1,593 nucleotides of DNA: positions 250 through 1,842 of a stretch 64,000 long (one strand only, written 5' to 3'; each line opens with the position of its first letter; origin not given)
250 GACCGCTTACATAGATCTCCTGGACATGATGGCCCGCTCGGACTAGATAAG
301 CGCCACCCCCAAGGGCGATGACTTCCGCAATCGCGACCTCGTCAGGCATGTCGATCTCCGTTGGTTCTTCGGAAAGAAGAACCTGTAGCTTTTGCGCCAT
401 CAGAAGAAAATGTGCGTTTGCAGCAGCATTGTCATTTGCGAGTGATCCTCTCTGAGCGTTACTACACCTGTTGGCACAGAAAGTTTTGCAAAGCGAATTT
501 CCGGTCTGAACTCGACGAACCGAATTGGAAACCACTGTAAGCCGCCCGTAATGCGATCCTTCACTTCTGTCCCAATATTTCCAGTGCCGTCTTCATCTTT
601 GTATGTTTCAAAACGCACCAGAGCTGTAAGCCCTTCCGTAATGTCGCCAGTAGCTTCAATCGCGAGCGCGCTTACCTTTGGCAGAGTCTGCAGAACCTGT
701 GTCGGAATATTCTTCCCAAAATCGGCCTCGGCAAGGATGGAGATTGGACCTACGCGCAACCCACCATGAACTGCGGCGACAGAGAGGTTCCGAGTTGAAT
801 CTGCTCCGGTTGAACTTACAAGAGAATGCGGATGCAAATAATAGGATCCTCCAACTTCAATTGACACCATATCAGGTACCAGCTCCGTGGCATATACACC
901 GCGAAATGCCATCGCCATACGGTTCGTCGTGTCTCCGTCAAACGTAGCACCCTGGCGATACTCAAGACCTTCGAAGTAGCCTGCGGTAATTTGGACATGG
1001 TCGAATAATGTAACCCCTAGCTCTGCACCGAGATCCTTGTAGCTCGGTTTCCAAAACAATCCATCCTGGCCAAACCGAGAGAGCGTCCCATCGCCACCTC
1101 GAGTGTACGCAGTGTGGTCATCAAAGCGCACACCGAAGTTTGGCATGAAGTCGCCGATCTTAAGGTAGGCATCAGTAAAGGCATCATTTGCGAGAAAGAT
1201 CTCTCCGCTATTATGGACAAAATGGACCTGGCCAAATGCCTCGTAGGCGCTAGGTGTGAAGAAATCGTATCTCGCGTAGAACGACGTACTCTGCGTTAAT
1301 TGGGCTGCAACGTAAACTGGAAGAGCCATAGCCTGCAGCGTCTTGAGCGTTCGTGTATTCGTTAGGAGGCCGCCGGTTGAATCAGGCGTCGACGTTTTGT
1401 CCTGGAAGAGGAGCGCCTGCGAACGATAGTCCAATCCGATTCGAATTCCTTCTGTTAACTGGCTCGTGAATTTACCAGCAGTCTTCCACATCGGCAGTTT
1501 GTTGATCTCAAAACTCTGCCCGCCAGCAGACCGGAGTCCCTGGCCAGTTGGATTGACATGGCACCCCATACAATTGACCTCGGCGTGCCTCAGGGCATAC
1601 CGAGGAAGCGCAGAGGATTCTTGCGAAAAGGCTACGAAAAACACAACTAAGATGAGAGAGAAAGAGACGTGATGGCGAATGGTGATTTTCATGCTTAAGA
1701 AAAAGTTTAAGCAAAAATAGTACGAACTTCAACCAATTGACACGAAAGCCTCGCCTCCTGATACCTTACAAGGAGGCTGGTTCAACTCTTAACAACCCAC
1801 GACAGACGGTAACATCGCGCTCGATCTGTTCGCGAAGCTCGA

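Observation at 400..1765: Cyc2-like fused monoheme cytochrome-porin, translationally coupled to a biotinyl-domain protein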

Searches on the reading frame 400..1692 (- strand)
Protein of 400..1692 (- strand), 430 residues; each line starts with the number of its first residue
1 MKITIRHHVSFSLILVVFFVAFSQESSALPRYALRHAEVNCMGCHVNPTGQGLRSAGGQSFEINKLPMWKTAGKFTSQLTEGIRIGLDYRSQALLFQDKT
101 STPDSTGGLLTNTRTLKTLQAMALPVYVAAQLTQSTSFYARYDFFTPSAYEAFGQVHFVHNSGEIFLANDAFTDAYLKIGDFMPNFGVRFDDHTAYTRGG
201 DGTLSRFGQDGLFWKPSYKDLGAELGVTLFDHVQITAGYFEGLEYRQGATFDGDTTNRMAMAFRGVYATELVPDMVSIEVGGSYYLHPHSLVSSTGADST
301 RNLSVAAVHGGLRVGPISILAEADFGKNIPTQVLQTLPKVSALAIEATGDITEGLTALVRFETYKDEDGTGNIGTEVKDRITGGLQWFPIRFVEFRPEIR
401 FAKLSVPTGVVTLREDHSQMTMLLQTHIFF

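Call 5: search_solved_structures(query=window:400-1692:-, max_evalue=10)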
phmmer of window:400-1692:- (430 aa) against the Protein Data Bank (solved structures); distinct sequences matched with E-value up to 10: 0.

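Call 6: search_protein_families(library=pfam, proteins=[window:400-1692:-], max_evalue=1)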
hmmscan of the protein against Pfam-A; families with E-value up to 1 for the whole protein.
window:400-1692:- (430 aa): 1 family
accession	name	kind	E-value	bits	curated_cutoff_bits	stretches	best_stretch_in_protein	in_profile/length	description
PF07642.17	BBP2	-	0.0056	16.4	26.2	1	278-430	184-339/339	Putative beta-barrel porin-2, OmpL-like. bbp2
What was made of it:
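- On Pfam BBP2 (OmpL-like porin, PF07642): 16.4 bits, E 0.0056, aa 278-430 only (call 6).
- There is a weak Pfam BBP2 porin hit (E 0.0056, below cut-off; call 6).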

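Call 7: search_protein_families(library=ncbifam, proteins=[window:400-1692:-], max_evalue=1)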
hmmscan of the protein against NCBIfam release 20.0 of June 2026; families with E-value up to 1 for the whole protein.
window:400-1692:- (430 aa): 0 families

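Call 8: find_homologous_proteins(query=window:400-1692:-, max_evalue=0.001)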
Query window:400-1692:- (430 aa): 289 proteins with E <= 0.001 among 8000 candidates; the best 120 are listed.
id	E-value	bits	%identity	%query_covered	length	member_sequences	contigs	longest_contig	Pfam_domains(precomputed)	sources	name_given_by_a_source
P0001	8.3e-289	975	100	100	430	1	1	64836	-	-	-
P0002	5.2e-180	617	74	84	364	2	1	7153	-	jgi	jgi:hypothetical protein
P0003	6.6e-177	607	63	99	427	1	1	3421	-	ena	-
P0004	2.3e-124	434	50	94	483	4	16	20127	-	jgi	jgi:hypothetical protein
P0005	2.4e-124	434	49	100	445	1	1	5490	-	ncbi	-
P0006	9.0e-117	409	47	98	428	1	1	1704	-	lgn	-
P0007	1.6e-116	408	46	98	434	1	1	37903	-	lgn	-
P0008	6.0e-116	406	48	97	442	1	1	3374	-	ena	-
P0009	6.1e-115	403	48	97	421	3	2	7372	-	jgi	jgi:hypothetical protein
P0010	1.5e-113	398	47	98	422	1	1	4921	-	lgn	-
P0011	9.0e-112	392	47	90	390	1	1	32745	-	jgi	jgi:hypothetical protein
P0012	5.3e-110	386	45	95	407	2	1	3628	-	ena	-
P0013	1.8e-106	375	45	100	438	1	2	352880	-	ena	-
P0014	2.2e-106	374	44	99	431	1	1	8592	-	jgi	-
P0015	8.6e-106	372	45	99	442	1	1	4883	-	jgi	jgi:hypothetical protein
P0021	1.1e-101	359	45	95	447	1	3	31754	-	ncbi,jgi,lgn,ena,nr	ncbi:MAG TPA: hypothetical protein VFH95_12880 [Candidatus Kapabacteria bacterium]|nr:hypothetical p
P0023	2.5e-100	354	44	96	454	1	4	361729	-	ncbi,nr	ncbi:MAG: hypothetical protein Q8922_06735 [Bacteroidota bacterium]|nr:hypothetical protein [Bactero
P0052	3.1e-37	147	31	97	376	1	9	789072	-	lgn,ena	-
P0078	7.5e-35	139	30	97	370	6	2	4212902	-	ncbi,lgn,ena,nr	ncbi:MAG: hypothetical protein HRU80_06235 [Ignavibacteriales bacterium]|nr:hypothetical protein [Ig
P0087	1.4e-34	138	31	91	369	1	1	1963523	-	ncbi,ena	-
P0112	2.9e-33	134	32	97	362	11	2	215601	-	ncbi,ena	-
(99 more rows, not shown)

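Call 23: search_solved_structures(query=A1, max_evalue=10, show_alignments=2)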
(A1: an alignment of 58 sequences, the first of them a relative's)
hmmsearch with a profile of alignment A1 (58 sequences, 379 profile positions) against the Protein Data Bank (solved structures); distinct sequences matched with E-value up to 10: 5.
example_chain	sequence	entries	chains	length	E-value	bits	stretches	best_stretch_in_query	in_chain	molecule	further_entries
7dus_A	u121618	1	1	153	0.27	13.5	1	77-149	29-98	Meiosis protein mei2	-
7eio_A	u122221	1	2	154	0.37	13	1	77-149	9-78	Meiosis protein mei2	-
7eiu_A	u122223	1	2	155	0.38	13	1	77-149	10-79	Meiosis protein mei2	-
6yyl_A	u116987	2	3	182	0.52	12.6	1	77-149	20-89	Meiosis protein mei2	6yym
8e5f_A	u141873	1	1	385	0.64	12.2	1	1-44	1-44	c-type cytochrome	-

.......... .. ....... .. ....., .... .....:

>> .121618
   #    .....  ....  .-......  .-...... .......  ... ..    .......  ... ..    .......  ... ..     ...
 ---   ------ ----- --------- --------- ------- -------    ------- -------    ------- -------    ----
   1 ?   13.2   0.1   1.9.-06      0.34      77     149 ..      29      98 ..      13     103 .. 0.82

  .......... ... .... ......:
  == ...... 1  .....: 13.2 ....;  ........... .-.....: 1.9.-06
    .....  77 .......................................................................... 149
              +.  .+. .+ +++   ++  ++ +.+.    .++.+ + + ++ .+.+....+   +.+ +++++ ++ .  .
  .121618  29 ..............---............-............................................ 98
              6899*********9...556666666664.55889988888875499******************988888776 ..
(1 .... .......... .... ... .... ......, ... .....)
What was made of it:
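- Closest known: OprP/OprO phosphate porins and PorB/OmpF general porins. Different: There is no significant sequence similarity: PDB sequence searches found nothing (calls 5, 23).
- Tried and rejected: Pfam, NCBIfam and PDB sequence searches on the protein and on its family profile gave nothing usable (calls 5, 6, 7, 23).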

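Call 24: find_encoding_contigs(protein=P0023, flank=8000, max_places=2)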
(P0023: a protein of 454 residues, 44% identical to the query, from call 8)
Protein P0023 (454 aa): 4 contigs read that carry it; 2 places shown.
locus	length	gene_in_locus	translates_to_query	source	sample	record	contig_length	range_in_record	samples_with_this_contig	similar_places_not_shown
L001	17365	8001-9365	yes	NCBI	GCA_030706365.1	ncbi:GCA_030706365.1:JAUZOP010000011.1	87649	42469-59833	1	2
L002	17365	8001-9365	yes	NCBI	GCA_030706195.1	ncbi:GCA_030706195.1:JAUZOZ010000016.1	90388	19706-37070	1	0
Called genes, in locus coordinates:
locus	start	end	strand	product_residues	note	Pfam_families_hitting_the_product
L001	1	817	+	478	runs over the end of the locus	PF02012:BNR (faint), PF14870:PSII_BNR (faint), PF15902:Sortilin-Vps10 (faint), PF18962:Por_Secre_tail (weak)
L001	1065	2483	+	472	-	PF08529:NusA_N, PF00013:KH_1 (faint), PF13184:KH_NusA_1st, PF26594:KH_NusA_2nd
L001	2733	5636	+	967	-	PF04760:IF2_N, PF00009:GTP_EFTU, PF01926:MMR_HSR1, PF22042:EF-G_D2, PF11987:IF-2, PF03144:GTP_EFTU_D2 (weak)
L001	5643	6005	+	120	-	PF02033:RBFA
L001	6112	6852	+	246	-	PF01509:TruB_N, PF16198:TruB_C_2 (weak)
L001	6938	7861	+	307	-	PF06574:FAD_syn, PF01687:Flavokinase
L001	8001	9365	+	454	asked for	-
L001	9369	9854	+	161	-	PF25973:BSH_CzcB (faint), PF25919:BSH_CusB (faint), PF00364:Biotin_lipoyl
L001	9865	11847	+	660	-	PF20706:GT4-conflict, PF00534:Glycos_transf_1, PF13692:Glyco_trans_1_4, PF13489:Methyltransf_23, PF07021:MetW, PF08241:Methyltransf_11, PF08242:Methyltransf_12, PF13649:Methyltransf_25, +3 more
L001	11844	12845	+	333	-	PF13524:Glyco_trans_1_2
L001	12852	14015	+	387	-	PF20706:GT4-conflict (weak), PF00534:Glycos_transf_1, PF13692:Glyco_trans_1_4, PF13524:Glyco_trans_1_2 (weak)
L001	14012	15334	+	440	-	PF04932:Wzy_C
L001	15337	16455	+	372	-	PF00155:Aminotran_1_2, PF01041:DegT_DnrJ_EryC1, PF01212:Beta_elim_lyase, PF01276:OKR_DC_1 (weak)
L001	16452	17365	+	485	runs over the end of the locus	PF13727:CoA_binding_3, PF02397:Bac_transf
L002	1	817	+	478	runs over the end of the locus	PF02012:BNR (faint), PF14870:PSII_BNR (faint), PF15902:Sortilin-Vps10 (faint), PF18962:Por_Secre_tail (weak)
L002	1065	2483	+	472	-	PF08529:NusA_N, PF00013:KH_1 (faint), PF13184:KH_NusA_1st, PF26594:KH_NusA_2nd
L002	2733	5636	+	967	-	PF04760:IF2_N, PF00009:GTP_EFTU, PF01926:MMR_HSR1, PF22042:EF-G_D2, PF11987:IF-2, PF03144:GTP_EFTU_D2 (weak)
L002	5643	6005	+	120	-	PF02033:RBFA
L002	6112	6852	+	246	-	PF01509:TruB_N, PF16198:TruB_C_2 (weak)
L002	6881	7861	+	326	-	PF06574:FAD_syn, PF01687:Flavokinase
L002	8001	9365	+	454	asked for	-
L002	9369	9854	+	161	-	PF25973:BSH_CzcB (faint), PF25919:BSH_CusB (faint), PF00364:Biotin_lipoyl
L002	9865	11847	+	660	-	PF20706:GT4-conflict, PF00534:Glycos_transf_1, PF13692:Glyco_trans_1_4, PF13489:Methyltransf_23, PF07021:MetW, PF08241:Methyltransf_11, PF08242:Methyltransf_12, PF13649:Methyltransf_25, +3 more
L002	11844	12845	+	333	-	PF13524:Glyco_trans_1_2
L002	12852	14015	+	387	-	PF20706:GT4-conflict (weak), PF00534:Glycos_transf_1, PF13692:Glyco_trans_1_4, PF13524:Glyco_trans_1_2 (weak)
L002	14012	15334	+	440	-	PF04932:Wzy_C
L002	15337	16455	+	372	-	PF00155:Aminotran_1_2, PF01041:DegT_DnrJ_EryC1, PF01212:Beta_elim_lyase, PF01276:OKR_DC_1 (weak)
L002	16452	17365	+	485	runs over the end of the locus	PF13727:CoA_binding_3, PF02397:Bac_transf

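Call 25: find_encoding_contigs(protein=P0078, flank=8000, max_places=2)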
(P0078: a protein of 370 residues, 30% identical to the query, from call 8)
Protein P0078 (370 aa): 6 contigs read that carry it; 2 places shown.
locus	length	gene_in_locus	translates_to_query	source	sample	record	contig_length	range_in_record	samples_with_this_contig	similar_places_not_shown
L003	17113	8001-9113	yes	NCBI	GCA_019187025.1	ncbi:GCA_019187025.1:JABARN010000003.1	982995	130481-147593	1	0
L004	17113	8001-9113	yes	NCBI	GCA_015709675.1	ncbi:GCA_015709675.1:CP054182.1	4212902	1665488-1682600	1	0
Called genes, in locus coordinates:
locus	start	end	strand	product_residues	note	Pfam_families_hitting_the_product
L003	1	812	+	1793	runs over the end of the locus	PF02743:dCache_1, PF22673:MCP-like_PDC_1, PF00672:HAMP, PF08447:PAS_3, PF00989:PAS, PF13426:PAS_9, PF08447:PAS_3, PF00989:PAS, +7 more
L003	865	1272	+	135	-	PF01814:Hemerythrin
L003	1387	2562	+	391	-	PF00072:Response_reg, PF07228:SpoIIE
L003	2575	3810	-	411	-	PF00890:FAD_binding_2 (faint), PF01266:DAO (faint), PF03486:HI0933_like, PF07992:Pyr_redox_2 (faint), PF22780:HI0933_like_1st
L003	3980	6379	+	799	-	PF07210:DUF1416 (faint), PF13620:CarboxypepD_reg, PF13715:CarbopepD_reg_2, PF17210:SdrD_B (weak), PF22904:NOMO1-like_2nd (weak), PF13620:CarboxypepD_reg, PF13715:CarbopepD_reg_2 (weak), PF18962:Por_Secre_tail, +8 more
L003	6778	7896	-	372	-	PF22807:TrAA12, PF23500:DUF7133, PF07995:GSDH, PF22807:TrAA12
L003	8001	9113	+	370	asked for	-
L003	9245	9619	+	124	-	PF00903:Glyoxalase (weak)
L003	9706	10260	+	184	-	PF12867:DinB_2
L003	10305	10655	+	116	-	-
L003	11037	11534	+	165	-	-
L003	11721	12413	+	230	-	PF25990:Beta-barrel_YknX (weak), PF25967:RND-MFP_C (weak), PF25975:CzcB_C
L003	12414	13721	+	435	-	PF12704:MacB_PCD, PF02687:FtsX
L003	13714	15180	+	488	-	PF02321:OEP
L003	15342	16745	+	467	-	PF03331:LpxC, PF07977:FabA, PF22818:ApeI-like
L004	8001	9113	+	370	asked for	-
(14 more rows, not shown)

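Call 27: find_encoding_contigs(protein=P0013, flank=8000, max_places=1)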
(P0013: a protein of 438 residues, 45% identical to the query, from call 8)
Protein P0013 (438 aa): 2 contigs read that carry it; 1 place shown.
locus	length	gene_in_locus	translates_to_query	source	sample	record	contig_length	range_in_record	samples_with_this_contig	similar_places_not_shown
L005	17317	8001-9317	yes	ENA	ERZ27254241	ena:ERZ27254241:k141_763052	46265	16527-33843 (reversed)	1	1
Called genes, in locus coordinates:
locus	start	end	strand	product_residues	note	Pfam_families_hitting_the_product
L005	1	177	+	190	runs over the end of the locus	PF02033:RBFA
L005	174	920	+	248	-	PF01509:TruB_N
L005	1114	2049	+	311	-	PF06574:FAD_syn, PF01687:Flavokinase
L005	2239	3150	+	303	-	-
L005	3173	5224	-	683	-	-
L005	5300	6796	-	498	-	-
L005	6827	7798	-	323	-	-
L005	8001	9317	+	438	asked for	-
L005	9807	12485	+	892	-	PF00082:Peptidase_S8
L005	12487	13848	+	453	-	-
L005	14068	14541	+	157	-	PF00885:DMRL_synthase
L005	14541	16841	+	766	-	PF07494:Reg_prop (faint), PF21544:PorZ_N_b_propeller (faint)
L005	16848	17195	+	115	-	PF09723:Zn_ribbon_8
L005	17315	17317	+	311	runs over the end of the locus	PF00149:Metallophos, PF13277:YmdB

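Call 28: find_encoding_contigs(protein=P0087, flank=8000, max_places=1)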
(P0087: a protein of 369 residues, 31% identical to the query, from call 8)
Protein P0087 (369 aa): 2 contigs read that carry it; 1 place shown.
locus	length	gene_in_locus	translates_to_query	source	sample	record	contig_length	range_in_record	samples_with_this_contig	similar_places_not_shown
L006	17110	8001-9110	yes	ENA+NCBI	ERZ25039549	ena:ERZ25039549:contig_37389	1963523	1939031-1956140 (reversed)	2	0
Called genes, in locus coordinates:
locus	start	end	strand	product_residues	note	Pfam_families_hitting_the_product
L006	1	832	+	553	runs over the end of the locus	PF14052:Caps_assemb_Wzi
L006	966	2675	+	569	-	PF13505:OMP_b-brl (weak), PF02412:TSP_3 (faint), PF00691:OmpA, PF05036:SPOR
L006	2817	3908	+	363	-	PF02350:Epimerase_2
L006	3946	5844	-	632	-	PF09972:DUF2207, PF20990:DUF2207_C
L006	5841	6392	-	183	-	PF04011:LemA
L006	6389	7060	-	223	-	PF00702:Hydrolase, PF13419:HAD_2, PF13242:Hydrolase_like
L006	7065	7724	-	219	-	PF00293:NUDIX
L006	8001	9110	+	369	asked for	-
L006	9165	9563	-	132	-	PF23198:PDE8A_N (weak), PF00072:Response_reg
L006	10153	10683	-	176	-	PF07661:MORN_2 (faint)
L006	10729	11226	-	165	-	PF04677:CwfJ_C_1 (weak), PF01230:HIT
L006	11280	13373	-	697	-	PF00009:GTP_EFTU, PF03144:GTP_EFTU_D2 (weak), PF22042:EF-G_D2, PF14492:EFG_III, PF03764:EFG_IV, PF00679:EFG_C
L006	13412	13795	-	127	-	-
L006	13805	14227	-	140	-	-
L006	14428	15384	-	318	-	PF03706:LPG_synthase_TM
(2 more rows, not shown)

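Call 29: predict_structure(alignment_id=A1)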
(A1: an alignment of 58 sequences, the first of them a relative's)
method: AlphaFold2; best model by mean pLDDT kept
length: 430 residues; sequences in the alignment: 58
mean_pLDDT: 82.0   pTM: 0.81
mean pLDDT of the five models: 82.0, 80.8, 80.3, 79.4, 76.8
residues with pLDDT >= 90: 216; 70-90: 119; 50-70: 64; < 50: 31
segments of 3 or more residues with pLDDT < 50: 1-5, 21-28, 41-51, 192-195, 197-199
pLDDT, mean of each block of 10 residues (from residue 1): 51 66 39 60 40 61 84 83 89 93 90 92 89 91 85 92 92 93 80 48 65 76 94 93 79 74 93 92 90 67 93 94 91 81 93 94 91 91 94 93 89 90 91
secondary structure, 60 per line:
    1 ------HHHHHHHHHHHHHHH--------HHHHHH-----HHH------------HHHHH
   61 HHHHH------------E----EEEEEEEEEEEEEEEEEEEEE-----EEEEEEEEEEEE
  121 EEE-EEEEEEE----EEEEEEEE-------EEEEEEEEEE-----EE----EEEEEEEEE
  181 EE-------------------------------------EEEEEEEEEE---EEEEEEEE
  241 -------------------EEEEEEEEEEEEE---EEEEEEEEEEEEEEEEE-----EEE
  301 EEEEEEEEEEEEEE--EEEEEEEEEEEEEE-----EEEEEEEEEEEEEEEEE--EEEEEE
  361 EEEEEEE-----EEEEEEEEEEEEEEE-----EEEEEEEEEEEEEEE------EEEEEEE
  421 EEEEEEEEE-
elements in order: H7-21 H30-35 H56-65 E83-103 E109-123 E125-131 E136-143 E151-160 E172-182 E220-229 E233-240 E260-272 E276-292 E298-314 E317-330 E336-352 E355-367 E373-387 E393-407 E414-429
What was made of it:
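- AF2 gives pLDDT 82 and pTM 0.81, with 16 strands from aa 83 to 429 (call 29).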

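Call 32: fold_search(model_id=the predicted structure, library=pdb)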
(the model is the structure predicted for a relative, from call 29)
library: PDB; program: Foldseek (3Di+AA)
matches with E <= 10: 976; with E <= 0.001: 241
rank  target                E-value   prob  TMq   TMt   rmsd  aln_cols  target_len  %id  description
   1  7de8                  8.0e-12  1.00  0.49  0.59  10.4       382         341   10  Crystal Structure of outer membrane protein PorB with G103K mutations from Neisseria meningitidis W135 (released 2021-03-31)
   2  2o4v_A                8.9e-12  1.00  0.52  0.54   9.0       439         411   14  An arginine ladder in OprP mediates phosphate specific transfer across the outer membrane (released 2006-12-26)
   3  4rjx                  1.7e-11  1.00  0.50  0.50  10.1       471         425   15  Crystal structure of the OprO mutant protein F62Y/D114Y (released 2015-10-21)
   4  4rjw                  2.1e-11  1.00  0.50  0.51   9.8       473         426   15  Crystal structure of Pseudomonas aeruginosa OprO (released 2015-10-21)
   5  3wi4                  2.6e-11  1.00  0.52  0.69   5.8       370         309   10  Crystal structure of wild-type PorB from Neisseria meningitidis serogroup B (released 2014-01-01)
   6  3a2s_X                2.7e-11  1.00  0.52  0.63   6.9       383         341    9  Crystal Structure of outer membrane protein PorB from Neisseria meningitidis in complex with sucrose (released 2010-04-07)
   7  3wi5                  6.4e-11  1.00  0.50  0.66   6.2       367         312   10  Crystal structure of the Loop 7 mutant PorB from Neisseria meningitidis serogroup B (released 2014-01-01)
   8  8wv0_B                8.4e-11  1.00  0.46  0.59  10.3       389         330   11  Outer membrane porin of Burkholderia pseudomallei (BpsOmp38) (released 2024-10-30)
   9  8wv0_A                1.2e-10  1.00  0.45  0.57  10.9       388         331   11  Outer membrane porin of Burkholderia pseudomallei (BpsOmp38) (released 2024-10-30)
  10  8jto                  1.4e-10  1.00  0.48  0.59   7.9       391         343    9  Outer membrane porin of Burkholderia pseudomallei (BpsOmp38) in complex with ceftazidime (released 2024-06-26)
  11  4gey                  1.4e-10  1.00  0.52  0.53   8.3       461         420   11  High pH structure of Pseudomonas putida OprB (released 2012-10-24)
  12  5o77                  1.9e-10  1.00  0.50  0.62   6.6       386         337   12  Klebsiella pneumoniae OmpK35 (released 2018-06-20)
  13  3nsg_A                2.0e-10  1.00  0.45  0.55  12.2       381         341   13  Crystal Structure of OmpF, an Outer Membrane Protein from Salmonella typhi (released 2011-07-13)
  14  4kra_C                2.0e-10  1.00  0.43  0.52   8.1       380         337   13  Salmonella typhi OmpF complex with Ciprofloxacin (released 2014-05-28)
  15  5o9c_A                2.1e-10  1.00  0.42  0.50   9.3       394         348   14  Crystal structure of Omp36 from Enterobacter aerogenes (released 2018-06-27)
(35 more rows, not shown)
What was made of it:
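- Closest known: OprP/OprO phosphate porins and PorB/OmpF general porins. Same: The 16-strand barrel fold (Foldseek E about 1e-11, TM about 0.5; call 32).
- Top Foldseek PDB hits are the 16-strand porins PorB, OprP (2o4v) and OprO (4rjw), at E about 1e-11 (call 32). The fold matches general and phosphate porins (call 32).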

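Call 57: find_encoding_contigs(protein=P0021, flank=6000, max_places=1)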
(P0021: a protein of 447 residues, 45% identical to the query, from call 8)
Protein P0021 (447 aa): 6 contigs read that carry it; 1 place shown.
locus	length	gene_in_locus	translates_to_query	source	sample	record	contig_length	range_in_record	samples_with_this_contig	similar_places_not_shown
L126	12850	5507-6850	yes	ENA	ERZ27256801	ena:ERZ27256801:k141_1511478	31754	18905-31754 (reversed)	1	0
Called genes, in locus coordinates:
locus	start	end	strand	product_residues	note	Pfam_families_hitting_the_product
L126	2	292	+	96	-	?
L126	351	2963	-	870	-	PF18962:Por_Secre_tail (weak)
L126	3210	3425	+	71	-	-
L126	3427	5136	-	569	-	PF00501:AMP-binding, PF13193:AMP-binding_C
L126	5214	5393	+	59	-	PF01687:Flavokinase (weak)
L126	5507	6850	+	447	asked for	-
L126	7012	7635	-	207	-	PF00127:Copper-bind (faint), PF18962:Por_Secre_tail, PF13860:FlgD_ig (weak)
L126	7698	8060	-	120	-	-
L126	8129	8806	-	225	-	PF13529:Peptidase_C39_2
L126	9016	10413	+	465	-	PF05697:Trigger_N, PF05698:Trigger_C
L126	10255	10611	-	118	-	-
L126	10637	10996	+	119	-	PF10387:DUF2442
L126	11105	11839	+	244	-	PF00574:CLP_protease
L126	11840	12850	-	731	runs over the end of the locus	PF23414:Beta-prop_EML_2, PF24807:WD40_CDC20-Fz, PF24817:WD40_WDHD1_1st, PF25173:Beta-prop_WDR3_1st, PF25174:Beta-prop_THOC3, PF24805:EIF3I, PF24814:WD40_Prp19, PF23381:Beta-prop_IFT122_1st, +22 more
